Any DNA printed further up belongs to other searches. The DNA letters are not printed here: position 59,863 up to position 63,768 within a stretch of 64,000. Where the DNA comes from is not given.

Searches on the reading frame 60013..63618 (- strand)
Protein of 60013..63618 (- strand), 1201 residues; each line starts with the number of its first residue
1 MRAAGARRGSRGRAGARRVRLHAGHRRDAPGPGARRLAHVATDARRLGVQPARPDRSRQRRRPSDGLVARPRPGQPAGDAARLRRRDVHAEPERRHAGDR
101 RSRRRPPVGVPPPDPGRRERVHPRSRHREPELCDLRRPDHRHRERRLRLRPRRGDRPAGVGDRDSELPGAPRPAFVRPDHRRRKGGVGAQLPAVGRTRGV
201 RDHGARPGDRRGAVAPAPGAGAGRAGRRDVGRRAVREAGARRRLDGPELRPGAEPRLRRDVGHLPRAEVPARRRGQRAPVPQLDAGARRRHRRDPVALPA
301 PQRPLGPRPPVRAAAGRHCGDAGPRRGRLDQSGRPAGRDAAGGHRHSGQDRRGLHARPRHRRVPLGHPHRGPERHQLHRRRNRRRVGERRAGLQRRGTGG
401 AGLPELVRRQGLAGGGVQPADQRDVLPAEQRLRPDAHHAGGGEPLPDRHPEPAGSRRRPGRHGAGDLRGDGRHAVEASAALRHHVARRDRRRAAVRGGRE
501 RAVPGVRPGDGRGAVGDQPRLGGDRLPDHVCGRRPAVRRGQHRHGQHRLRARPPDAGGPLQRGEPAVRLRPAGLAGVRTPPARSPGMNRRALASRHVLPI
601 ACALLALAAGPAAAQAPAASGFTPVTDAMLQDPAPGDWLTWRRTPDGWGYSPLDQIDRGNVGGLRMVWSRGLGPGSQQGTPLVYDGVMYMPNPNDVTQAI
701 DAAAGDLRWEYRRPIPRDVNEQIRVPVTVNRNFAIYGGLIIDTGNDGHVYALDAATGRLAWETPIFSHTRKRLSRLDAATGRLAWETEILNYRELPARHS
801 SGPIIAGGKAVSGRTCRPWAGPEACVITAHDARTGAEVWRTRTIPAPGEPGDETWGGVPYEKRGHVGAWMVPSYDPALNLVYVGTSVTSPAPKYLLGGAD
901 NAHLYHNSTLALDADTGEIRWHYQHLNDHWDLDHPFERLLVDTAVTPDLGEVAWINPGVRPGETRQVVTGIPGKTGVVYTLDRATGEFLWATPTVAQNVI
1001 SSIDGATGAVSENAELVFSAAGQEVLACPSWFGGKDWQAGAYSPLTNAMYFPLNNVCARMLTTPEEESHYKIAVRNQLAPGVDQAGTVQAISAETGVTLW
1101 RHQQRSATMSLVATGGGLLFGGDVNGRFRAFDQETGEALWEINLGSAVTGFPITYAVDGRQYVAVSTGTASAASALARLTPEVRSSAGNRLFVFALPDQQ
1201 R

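Call 10: search_protein_families(library=pfam, proteins=[window:60013-63618:-])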
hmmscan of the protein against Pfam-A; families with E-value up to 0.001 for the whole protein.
window:60013-63618:- (1201 aa): 3 families
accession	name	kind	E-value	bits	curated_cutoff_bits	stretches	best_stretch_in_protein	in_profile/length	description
PF01011.28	PQQ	-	3.1e-62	211.6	26.7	2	638-991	1-337/595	Glucose/ethanol/alcohol dehydrogenase, beta-propeller domain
PF13360.13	PQQ_2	-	3e-30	106.1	27.6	3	666-770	55-150/233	Outer membrane protein assembly factor BamB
PF13570.13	Beta-prop_ACSF4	-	2.2e-08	34.3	133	1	1085-1157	154-225/329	Beta-alanine-activating enzyme, beta-propeller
